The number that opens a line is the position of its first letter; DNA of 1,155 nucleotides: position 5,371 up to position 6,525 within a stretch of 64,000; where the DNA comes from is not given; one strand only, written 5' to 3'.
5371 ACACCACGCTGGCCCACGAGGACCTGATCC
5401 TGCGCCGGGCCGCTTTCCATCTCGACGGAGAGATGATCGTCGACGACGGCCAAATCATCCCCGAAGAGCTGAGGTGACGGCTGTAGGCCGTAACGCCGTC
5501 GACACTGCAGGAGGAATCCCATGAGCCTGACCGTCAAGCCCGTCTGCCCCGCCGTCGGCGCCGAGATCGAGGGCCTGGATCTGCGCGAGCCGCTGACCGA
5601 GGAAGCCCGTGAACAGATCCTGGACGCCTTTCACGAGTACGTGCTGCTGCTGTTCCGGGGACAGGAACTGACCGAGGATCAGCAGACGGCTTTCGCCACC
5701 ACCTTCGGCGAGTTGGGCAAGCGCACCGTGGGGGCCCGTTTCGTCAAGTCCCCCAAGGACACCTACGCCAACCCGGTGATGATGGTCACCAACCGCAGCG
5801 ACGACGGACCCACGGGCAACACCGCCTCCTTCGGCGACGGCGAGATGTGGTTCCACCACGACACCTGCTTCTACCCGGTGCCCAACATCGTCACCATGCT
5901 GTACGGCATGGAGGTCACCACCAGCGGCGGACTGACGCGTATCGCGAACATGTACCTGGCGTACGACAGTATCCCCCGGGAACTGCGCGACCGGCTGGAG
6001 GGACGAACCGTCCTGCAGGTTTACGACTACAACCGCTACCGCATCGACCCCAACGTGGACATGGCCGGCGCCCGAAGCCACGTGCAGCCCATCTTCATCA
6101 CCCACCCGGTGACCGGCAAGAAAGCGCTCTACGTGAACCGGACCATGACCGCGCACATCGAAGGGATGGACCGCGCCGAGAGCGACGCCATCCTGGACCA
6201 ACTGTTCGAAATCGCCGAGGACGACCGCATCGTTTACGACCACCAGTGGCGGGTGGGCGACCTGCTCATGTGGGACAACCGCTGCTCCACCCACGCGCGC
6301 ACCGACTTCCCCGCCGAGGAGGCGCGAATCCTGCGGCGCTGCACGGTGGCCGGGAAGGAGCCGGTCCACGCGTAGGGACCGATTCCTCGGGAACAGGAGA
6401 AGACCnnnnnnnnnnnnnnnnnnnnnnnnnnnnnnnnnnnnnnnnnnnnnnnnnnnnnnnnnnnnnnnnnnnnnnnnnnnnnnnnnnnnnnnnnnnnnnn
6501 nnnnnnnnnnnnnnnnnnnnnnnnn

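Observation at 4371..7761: NicX-like ring-cleavage dioxygenase followed by two tandem TauD/TfdA paralogs and a VOC protein: putative N-heterocycle or hydroxypyridine-type catabolic module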

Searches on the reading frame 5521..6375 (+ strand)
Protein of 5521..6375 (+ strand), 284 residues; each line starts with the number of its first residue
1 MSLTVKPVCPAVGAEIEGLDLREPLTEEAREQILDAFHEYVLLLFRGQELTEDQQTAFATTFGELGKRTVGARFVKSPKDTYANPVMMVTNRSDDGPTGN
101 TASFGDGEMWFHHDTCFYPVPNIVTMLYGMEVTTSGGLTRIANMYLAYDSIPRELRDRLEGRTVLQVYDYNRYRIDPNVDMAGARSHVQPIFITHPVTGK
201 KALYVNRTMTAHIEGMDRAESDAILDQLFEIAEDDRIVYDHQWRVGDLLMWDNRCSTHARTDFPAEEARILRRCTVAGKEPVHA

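Call 10: search_protein_families(library=pfam, proteins=[window:5521-6375:+], max_evalue=0.01)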
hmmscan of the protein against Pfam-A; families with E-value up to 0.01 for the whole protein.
window:5521-6375:+ (284 aa): 1 family
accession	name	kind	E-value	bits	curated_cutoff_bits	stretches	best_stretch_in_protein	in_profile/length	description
PF02668.22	TauD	-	4.3e-66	224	27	1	5-275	2-267/267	Taurine catabolism dioxygenase TauD, TfdA family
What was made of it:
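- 5521..6375 (+): TauD/TfdA-family Fe(II)/2-oxoglutarate oxygenase, paralogue 1, 284 aa. PF02668 E=4e-66 (call 10).
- Checked: (2) TauD1 5521-6375 and TauD2 6406-7263 match PF02668 at E=4e-66 and 7e-58 (call 10).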

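Call 11: search_protein_families(library=ncbifam, proteins=[window:5521-6375:+], max_evalue=0.01)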
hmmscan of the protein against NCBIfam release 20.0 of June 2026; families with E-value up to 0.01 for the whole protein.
window:5521-6375:+ (284 aa): 5 families
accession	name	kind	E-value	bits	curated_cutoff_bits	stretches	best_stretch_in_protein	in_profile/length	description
NF007104.0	PRK09553.1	equivalog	2.2e-42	145.2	313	1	2-282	4-279/282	taurine dioxygenase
NF045815.1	Neo-PentlctneFsynPtlD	equivalog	5e-37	127.8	550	2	180-276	190-286/301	neopentalenolactone/pentalenolactone F synthase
NF049937.1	CMthFAOxDecarbScoE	equivalog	3.7e-22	78.8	400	1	9-280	8-287/295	(3R)-3-[(carboxymethyl)amino]fatty acid oxygenase/decarboxylase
NF049936.1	TriMthamethphnDioxTmpA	equivalog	4.2e-06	25.8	400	1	107-275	183-348/366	2-trimethylaminoethylphosphonate dioxygenase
TIGR02409.1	carnitine_bodg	equivalog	0.0035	16.4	414.75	1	223-274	298-350/366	gamma-butyrobetaine dioxygenase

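Call 13: search_solved_structures(query=window:5521-6375:+, max_evalue=0.001)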
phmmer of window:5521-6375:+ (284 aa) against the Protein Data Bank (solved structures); distinct sequences matched with E-value up to 0.001: 36.
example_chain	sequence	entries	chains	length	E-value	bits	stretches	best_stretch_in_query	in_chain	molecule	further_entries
6d1o_A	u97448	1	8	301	6.4e-41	143.7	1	3-282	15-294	(R)-phenoxypropionate/alpha-ketoglutarate-dioxygenase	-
6d3i_A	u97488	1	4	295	1.8e-38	135.7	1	4-281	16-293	ftv7 dioxygenase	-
6d3h_A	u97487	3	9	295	2.2e-38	135.4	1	4-281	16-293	FT_T dioxygenase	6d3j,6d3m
6d0o_A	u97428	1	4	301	1.1e-37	133.1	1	3-282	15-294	(R)-phenoxypropionate/alpha-ketoglutarate-dioxygenase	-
5bk9_A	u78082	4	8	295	1.1e-36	129.9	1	3-282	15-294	(R)-phenoxypropionate/alpha-ketoglutarate-dioxygenase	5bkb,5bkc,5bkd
5bke_A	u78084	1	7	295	2e-35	125.7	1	13-282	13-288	Alpha-ketoglutarate-dependent 2,4-dichlorophenoxyacetate dioxygenase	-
5j92_A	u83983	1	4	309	4.9e-34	121.2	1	1-276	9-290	Putative alpha KG dependent 2,4-D dioxygenase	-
3pvj_A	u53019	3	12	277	9.7e-32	113.6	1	1-281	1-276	Alpha-ketoglutarate-dependent taurine dioxygenase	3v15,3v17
7qtd_A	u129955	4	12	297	1.9e-27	99.6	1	4-279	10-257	PlaO1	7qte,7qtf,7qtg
1gqw_A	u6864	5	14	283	6.6e-27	97.8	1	3-283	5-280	ALPHA-KETOGLUTARATE-DEPENDENT TAURINE DIOXYGENASE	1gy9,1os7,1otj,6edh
5keu_A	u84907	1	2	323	2.2e-22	83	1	2-282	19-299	Taurine dioxygenase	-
5hsx_A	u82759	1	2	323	4e-22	82.1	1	2-282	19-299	Putative alpha-ketoglutarate-dependent taurine dioxygenase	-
1oij_C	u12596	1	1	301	3.3e-20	75.8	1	2-282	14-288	PUTATIVE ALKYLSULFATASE ATSK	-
1oih_A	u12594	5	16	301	3.3e-20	75.8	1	2-282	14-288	PUTATIVE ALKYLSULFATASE ATSK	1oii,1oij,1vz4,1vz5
1oij_A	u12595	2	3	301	9.4e-20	74.3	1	2-282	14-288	PUTATIVE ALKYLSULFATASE ATSK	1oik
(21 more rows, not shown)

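Call 36: find_homologous_proteins(query=window:5521-6372:+, max_evalue=1e-20)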
Query window:5521-6372:+ (284 aa): 4972 proteins with E <= 1e-20 among 6417 candidates; the best 120 are listed.
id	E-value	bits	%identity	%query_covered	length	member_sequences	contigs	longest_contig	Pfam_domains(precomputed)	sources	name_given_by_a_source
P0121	3.7e-179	612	93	100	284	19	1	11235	PF02668.23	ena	-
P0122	2.9e-176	603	90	100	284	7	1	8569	PF02668.23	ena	-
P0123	9.5e-171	585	87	100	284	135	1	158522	PF02668.23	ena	-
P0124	2.3e-165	567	86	100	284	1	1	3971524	PF02668.23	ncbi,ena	-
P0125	1.2e-164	565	85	100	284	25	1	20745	PF02668.23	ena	-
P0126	6.6e-164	562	85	100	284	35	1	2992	PF02668.23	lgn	-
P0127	3.6e-161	553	82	100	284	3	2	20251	PF02668.23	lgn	-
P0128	5.2e-151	520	77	100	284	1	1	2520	PF02668.23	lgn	-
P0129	1.1e-150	519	78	100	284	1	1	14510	PF02668.23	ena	-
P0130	1.8e-150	518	77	100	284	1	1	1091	PF02668.23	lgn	-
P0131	1.1e-147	509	76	100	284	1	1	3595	PF02668.23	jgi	-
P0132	3.1e-145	501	75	100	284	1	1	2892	PF02668.23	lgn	-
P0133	2.0e-141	488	73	100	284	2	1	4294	PF02668.23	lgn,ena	-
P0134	3.3e-140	484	72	100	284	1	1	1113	PF02668.23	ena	-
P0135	2.9e-137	475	71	99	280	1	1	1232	PF02668.23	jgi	jgi:taurine dioxygenase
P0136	1.6e-135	469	70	100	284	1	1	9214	PF02668.23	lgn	-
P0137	2.5e-132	458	68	100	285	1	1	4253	PF02668.23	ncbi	-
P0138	5.1e-128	444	66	99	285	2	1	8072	PF02668.23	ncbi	-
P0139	5.0e-122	425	65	100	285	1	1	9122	PF02668.23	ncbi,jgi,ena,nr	ncbi:MAG: TauD/TfdA family dioxygenase [Deltaproteobacteria bacterium]|nr:TauD/TfdA family dioxygena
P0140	1.4e-118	413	64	100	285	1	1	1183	PF02668.23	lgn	-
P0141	1.4e-118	413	64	100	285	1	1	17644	PF02668.23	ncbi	-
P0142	1.8e-118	413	61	100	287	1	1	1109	PF02668.23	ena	-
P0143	3.5e-115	402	63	100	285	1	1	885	PF02668.23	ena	-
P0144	2.2e-111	390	63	98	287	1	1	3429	PF02668.23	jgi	jgi:taurine dioxygenase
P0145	4.0e-111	389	63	98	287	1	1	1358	PF02668.23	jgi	-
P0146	3.1e-110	386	63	98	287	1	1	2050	PF02668.23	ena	-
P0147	1.6e-108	380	59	100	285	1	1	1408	PF02668.23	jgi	jgi:taurine dioxygenase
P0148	1.8e-108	380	59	100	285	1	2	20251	PF02668.23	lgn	-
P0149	3.7e-108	379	62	98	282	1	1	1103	PF02668.23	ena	-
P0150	1.9e-107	377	59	100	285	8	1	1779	PF02668.23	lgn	-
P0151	2.1e-107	377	59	100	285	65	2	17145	PF02668.23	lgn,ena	-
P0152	2.6e-107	376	60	98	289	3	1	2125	PF02668.23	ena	-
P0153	3.3e-107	376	76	77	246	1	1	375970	PF02668.23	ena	-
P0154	8.4e-107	375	59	100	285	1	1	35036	PF02668.23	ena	-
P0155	1.4e-106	374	59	100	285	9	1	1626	PF02668.23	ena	-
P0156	2.7e-106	373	58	100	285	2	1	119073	PF02668.23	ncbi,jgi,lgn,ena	-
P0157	1.3e-105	371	58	100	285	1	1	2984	PF02668.23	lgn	-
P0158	1.4e-105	371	58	100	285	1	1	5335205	PF02668.23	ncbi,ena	-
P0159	3.0e-105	370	59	99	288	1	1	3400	PF02668.23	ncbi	-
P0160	3.9e-105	369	58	100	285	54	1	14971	PF02668.23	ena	-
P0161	5.3e-105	369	57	100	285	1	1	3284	PF02668.23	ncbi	-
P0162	5.9e-105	369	58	100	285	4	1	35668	PF02668.23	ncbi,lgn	-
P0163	6.9e-105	368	57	100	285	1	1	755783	PF02668.23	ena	-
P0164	1.2e-104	368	57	100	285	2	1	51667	PF02668.23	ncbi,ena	-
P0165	3.4e-104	366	58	98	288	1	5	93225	PF02668.23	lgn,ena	-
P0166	4.1e-104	366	59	100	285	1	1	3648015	PF02668.23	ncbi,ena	-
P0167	1.7e-103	364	57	99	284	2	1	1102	PF02668.23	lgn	-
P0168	3.3e-103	363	59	96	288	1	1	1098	PF02668.23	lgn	-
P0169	3.6e-103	363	57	99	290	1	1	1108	PF02668.23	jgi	-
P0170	4.5e-103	362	56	100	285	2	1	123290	PF02668.23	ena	-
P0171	6.1e-103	362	57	100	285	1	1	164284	PF02668.23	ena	-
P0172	9.4e-103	361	57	100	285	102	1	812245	PF02668.23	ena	-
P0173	9.8e-103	361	56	100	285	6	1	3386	PF02668.23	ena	-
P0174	1.5e-102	361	58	96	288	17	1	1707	PF02668.23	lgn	-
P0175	2.1e-102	360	59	98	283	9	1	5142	PF02668.23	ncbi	-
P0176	4.2e-102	359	83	66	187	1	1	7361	PF02668.23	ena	-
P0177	2.1e-101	357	59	98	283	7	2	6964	PF02668.23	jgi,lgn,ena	jgi:taurine dioxygenase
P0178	3.8e-101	356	56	99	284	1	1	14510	PF02668.23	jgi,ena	-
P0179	1.6e-100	354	59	95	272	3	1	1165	PF02668.23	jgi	jgi:taurine dioxygenase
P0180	1.8e-100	354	58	96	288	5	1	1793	PF02668.23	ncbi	-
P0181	5.2e-98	346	58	98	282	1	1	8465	PF02668.23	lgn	-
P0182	1.5e-96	341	55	98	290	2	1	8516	PF02668.23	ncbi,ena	-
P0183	1.1e-95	338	56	93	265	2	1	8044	PF02668.23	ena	-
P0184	2.1e-95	337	55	98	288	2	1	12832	PF02668.23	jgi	jgi:taurine dioxygenase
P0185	2.0e-93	331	55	98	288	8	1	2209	PF02668.23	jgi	jgi:taurine dioxygenase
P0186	2.1e-93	331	53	99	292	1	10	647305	PF02668.23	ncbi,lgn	-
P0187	1.4e-92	328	53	99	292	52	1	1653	PF02668.23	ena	-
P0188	1.8e-92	328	52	98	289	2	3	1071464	PF02668.23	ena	-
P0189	1.8e-92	328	54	98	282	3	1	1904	PF02668.23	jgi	jgi:taurine dioxygenase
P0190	1.8e-92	328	56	98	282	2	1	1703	PF02668.23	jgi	-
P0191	3.4e-92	327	52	99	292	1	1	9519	PF02668.23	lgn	-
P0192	3.8e-92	327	55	98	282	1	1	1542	PF02668.23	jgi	-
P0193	5.0e-92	326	55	99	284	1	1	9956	PF02668.23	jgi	jgi:alpha-ketoglutarate-dependent taurine dioxygenase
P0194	5.0e-92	326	54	98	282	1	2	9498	PF02668.23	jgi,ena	jgi:taurine dioxygenase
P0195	5.6e-92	326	53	98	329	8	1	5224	PF02668.23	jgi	jgi:taurine dioxygenase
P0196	1.4e-91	325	53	98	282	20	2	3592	PF02668.23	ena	-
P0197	1.5e-91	325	52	98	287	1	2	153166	PF02668.23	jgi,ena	jgi:taurine dioxygenase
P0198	1.5e-91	325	54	98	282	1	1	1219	PF02668.23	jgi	jgi:taurine dioxygenase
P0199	1.7e-91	325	52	99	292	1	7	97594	PF02668.23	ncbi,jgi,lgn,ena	jgi:taurine dioxygenase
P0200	2.0e-91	324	53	98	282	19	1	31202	PF02668.23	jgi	jgi:taurine dioxygenase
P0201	2.0e-91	324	52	99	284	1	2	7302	PF02668.23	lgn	-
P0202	2.1e-91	324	54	98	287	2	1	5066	PF02668.23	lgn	-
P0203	2.4e-91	324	52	99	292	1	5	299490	PF02668.23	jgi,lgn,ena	-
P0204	3.4e-91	324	54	98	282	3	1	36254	PF02668.23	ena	-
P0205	3.7e-91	323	54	99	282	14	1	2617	PF02668.23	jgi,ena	jgi:taurine dioxygenase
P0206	4.0e-91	323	54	98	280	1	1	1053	PF02668.23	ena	-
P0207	4.7e-91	323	53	98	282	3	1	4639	PF02668.23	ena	-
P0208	5.0e-91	323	54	99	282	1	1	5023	PF02668.23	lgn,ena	-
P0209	5.1e-91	323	54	99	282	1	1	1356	PF02668.23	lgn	-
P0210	5.7e-91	323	54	98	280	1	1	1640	PF02668.23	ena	-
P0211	6.2e-91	323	52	99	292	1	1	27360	PF02668.23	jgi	jgi:taurine dioxygenase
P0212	6.2e-91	323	52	99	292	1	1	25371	PF02668.23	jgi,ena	-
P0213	6.4e-91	323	53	98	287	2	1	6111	PF02668.23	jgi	jgi:taurine dioxygenase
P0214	8.6e-91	322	52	99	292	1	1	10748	PF02668.23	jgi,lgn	-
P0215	1.1e-90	322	53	98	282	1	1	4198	PF02668.23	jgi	jgi:taurine dioxygenase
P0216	1.3e-90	322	53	99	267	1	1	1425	PF02668.23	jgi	jgi:taurine dioxygenase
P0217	1.3e-90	322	51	99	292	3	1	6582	PF02668.23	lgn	-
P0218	1.4e-90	322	55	98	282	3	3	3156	PF02668.23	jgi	jgi:taurine dioxygenase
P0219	1.4e-90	321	51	100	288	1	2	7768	PF02668.23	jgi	jgi:taurine dioxygenase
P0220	1.8e-90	321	53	98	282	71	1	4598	PF02668.23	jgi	jgi:taurine dioxygenase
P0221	1.9e-90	321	53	98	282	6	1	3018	PF02668.23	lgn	-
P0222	1.9e-90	321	53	98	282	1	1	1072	PF02668.23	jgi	jgi:taurine dioxygenase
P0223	1.9e-90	321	53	98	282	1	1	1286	PF02668.23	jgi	jgi:taurine dioxygenase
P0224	2.1e-90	321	52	98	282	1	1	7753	PF02668.23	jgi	jgi:taurine dioxygenase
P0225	2.9e-90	320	53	98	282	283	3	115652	PF02668.23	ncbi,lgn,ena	-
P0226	3.0e-90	320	54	98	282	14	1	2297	PF02668.23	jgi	jgi:taurine dioxygenase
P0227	3.1e-90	320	51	99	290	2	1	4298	PF02668.23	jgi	jgi:taurine dioxygenase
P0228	3.8e-90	320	53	97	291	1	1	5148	PF02668.23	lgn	-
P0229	4.8e-90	320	54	98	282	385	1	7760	PF02668.23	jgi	jgi:taurine dioxygenase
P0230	5.1e-90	320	53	98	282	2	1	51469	PF02668.23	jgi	jgi:taurine dioxygenase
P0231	5.3e-90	320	52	98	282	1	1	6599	PF02668.23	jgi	jgi:taurine dioxygenase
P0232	6.3e-90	319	52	99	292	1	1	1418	PF02668.23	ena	-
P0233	7.4e-90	319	53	98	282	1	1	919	PF02668.23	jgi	-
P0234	8.0e-90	319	53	98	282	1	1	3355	PF02668.23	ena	-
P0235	8.1e-90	319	53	98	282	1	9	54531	PF02668.23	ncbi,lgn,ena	ncbi:MAG: hypothetical protein RJB09_2343 [Pseudomonadota bacterium]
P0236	1.1e-89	319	53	98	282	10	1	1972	PF02668.23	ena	-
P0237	1.1e-89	319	53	98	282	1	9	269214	PF02668.23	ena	-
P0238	1.1e-89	319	54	100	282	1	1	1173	PF02668.23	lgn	-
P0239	1.2e-89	318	53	97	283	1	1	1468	PF02668.23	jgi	jgi:taurine dioxygenase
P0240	1.3e-89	318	53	98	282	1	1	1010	PF02668.23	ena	-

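Call 37: find_encoding_contigs(protein=P0153, flank=10000, max_places=1)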
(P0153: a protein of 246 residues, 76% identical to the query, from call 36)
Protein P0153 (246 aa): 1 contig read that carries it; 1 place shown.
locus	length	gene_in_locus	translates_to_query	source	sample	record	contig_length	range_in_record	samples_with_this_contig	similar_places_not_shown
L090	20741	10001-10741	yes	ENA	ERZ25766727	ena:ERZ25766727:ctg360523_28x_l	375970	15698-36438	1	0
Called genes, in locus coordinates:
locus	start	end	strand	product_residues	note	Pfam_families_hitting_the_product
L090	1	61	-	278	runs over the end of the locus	PF27522:YDMC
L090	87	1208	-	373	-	PF04909:Amidohydro_2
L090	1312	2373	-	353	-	PF04909:Amidohydro_2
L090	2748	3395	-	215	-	-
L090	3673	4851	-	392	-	PF02515:CoA_transf_3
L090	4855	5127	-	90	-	-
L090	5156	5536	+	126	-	PF03061:4HBT (faint), PF22636:FlK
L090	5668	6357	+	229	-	PF03070:TENA_THI-4, PF14518:Haem_oxygenas_2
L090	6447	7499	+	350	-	PF02041:Auxin_BP (faint), PF12973:Cupin_7 (faint), PF02311:AraC_binding (faint), PF07883:Cupin_2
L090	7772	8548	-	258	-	PF00106:adh_short, PF13561:adh_short_C2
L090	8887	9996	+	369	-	PF26233:NicX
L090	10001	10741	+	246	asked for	PF02668:TauD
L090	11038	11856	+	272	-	PF02668:TauD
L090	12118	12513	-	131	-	PF00903:Glyoxalase, PF13669:Glyoxalase_4 (weak)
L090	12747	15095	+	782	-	PF00749:tRNA-synt_1c, PF03950:tRNA-synt_1c_C, PF20974:tRNA-synt_1c_C2, PF02637:GatB_Yqey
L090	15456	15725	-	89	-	PF00034:Cytochrom_C, PF13442:Cytochrome_CBB3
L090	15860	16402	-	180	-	PF00210:Ferritin, PF02915:Rubrerythrin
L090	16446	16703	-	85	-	PF02604:PhdYeFM_antitox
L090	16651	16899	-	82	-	-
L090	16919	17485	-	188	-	PF02592:Vut_1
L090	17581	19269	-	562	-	PF00528:BPD_transp_1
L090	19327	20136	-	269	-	PF08882:Acetone_carb_G (faint), PF00857:Isochorismatase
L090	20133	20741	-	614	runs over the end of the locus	PF02538:Hydantoinase_B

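Call 38: find_encoding_contigs(protein=P0129, flank=10000, max_places=1)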
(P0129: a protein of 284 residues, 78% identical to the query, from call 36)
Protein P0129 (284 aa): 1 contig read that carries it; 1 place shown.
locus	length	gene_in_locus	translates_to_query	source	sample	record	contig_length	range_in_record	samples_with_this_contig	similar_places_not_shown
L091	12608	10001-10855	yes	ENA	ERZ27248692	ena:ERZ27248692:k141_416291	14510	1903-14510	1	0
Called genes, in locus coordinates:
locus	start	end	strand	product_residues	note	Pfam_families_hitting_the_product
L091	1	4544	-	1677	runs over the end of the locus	PF01551:Peptidase_M23, PF00801:PKD, PF18911:PKD_4, PF00149:Metallophos, PF00801:PKD, PF18911:PKD_4, PF00801:PKD, PF18911:PKD_4, +4 more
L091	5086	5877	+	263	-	PF01209:Ubie_methyltran, PF13489:Methyltransf_23, PF07021:MetW (faint), PF08241:Methyltransf_11, PF08242:Methyltransf_12, PF13649:Methyltransf_25, PF13847:Methyltransf_31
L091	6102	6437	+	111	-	PF07885:Ion_trans_2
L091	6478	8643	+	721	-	PF04632:FUSC, PF06081:ArAE_1 (weak), PF11744:ALMT (weak), PF13515:FUSC_2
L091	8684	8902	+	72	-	PF07869:DUF1656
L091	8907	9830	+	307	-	PF25917:BSH_RND, PF25963:Beta-barrel_AAEA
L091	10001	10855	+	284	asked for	PF02668:TauD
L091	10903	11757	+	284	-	PF02668:TauD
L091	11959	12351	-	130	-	PF00903:Glyoxalase, PF13669:Glyoxalase_4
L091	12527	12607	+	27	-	?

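Call 39: find_encoding_contigs(protein=P0141, flank=10000, max_places=1)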
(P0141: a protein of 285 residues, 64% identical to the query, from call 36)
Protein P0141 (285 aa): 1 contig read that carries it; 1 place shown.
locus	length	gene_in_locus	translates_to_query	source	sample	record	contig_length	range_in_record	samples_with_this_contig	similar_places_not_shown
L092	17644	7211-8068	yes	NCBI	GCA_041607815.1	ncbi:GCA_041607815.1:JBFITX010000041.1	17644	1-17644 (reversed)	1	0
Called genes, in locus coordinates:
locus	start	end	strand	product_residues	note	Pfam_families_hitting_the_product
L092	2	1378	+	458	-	?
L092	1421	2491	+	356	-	PF02423:OCD_Mu_crystall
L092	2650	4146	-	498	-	PF04909:Amidohydro_2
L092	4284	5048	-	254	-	PF00753:Lactamase_B, PF23023:Anti-Pycsar_Apyc1 (weak)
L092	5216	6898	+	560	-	PF00005:ABC_tran, PF02463:SMC_N (faint), PF13175:AAA_15 (faint), PF13304:AAA_21 (faint), PF12848:ABC_tran_Xtn, PF00005:ABC_tran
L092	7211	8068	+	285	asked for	PF02668:TauD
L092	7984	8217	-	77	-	-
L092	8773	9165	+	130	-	PF07963:N_methyl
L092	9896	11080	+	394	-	-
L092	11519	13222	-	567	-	PF00520:Ion_trans (weak), PF07885:Ion_trans_2, PF02254:TrkA_N, PF02080:TrkA_C, PF02254:TrkA_N, PF02080:TrkA_C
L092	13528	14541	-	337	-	-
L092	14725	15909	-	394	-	PF00155:Aminotran_1_2, PF01041:DegT_DnrJ_EryC1 (weak), PF01053:Cys_Met_Meta_PP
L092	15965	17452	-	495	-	PF00682:HMGL-like, PF02436:PYC_OADA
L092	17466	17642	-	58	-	?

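Call 41: find_related_loci(query=A2, collection=metagenome_contigs, flank=10000)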
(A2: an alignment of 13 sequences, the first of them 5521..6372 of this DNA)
Query A2 (284 aa) in metagenome_contigs; peptide patterns used: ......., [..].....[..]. (x = any residue, [..] = any of these).
600 stretches matched a pattern (row limit reached: there are more); 580 encode a relative of the query (tblastn E <= 1e-3); the best 80 are kept; 80 distinct loci.
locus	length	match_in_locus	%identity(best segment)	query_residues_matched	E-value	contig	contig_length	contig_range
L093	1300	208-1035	59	1-276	7e-115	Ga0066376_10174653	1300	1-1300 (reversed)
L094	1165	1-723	59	45-284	3e-104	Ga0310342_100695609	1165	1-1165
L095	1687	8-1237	51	1-282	3e-100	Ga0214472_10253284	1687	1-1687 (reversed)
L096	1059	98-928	53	1-278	2e-98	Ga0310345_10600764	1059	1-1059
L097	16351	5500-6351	49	1-283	3e-90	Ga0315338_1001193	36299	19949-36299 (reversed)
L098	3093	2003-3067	52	1-279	5e-91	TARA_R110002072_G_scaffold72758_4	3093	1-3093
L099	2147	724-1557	49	1-278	1e-92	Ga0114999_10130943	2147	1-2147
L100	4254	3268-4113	48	2-284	3e-86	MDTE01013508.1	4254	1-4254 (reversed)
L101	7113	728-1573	45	1-280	3e-82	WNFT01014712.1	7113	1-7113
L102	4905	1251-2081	46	1-279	1e-81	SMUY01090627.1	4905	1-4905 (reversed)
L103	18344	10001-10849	44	1-284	3e-79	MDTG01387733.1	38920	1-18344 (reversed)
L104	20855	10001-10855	44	3-284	8e-78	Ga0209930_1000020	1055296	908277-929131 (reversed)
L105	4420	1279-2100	45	2-282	4e-77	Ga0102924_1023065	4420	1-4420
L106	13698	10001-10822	43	2-282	1e-75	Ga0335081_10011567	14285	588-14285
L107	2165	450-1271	45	2-282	2e-77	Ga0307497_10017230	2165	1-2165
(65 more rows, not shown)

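Call 43: find_encoding_contigs(protein=P0225, flank=7000, max_places=3)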
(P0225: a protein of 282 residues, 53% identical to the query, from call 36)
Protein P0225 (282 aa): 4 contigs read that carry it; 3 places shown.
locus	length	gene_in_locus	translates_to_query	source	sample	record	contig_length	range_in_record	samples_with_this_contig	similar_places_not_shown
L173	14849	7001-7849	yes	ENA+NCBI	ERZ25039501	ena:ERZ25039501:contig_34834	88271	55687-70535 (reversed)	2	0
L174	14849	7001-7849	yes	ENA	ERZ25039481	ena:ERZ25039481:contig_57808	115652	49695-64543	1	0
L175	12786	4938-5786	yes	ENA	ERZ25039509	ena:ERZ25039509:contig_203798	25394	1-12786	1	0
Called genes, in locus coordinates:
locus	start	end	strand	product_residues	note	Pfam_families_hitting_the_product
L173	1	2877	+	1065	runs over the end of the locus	PF00873:ACR_tran, PF03176:MMPL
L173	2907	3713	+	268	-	PF03976:PPK2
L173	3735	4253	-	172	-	PF03350:UPF0114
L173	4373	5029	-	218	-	PF01625:PMSR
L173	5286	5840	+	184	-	-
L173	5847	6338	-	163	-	-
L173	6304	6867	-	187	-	-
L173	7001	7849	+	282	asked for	PF02668:TauD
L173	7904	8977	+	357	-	-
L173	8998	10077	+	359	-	-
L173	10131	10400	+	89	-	-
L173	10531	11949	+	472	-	PF07992:Pyr_redox_2 (weak), PF12831:FAD_oxidored (weak), PF13450:NAD_binding_8, PF01593:Amino_oxidase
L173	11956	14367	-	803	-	PF01588:tRNA_bind, PF03483:B3_4, PF03484:B5, PF17759:tRNA_synthFbeta, PF03147:FDX-ACB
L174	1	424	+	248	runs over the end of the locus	PF00873:ACR_tran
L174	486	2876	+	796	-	PF00873:ACR_tran, PF03176:MMPL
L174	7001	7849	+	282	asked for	PF02668:TauD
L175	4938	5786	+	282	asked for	PF02668:TauD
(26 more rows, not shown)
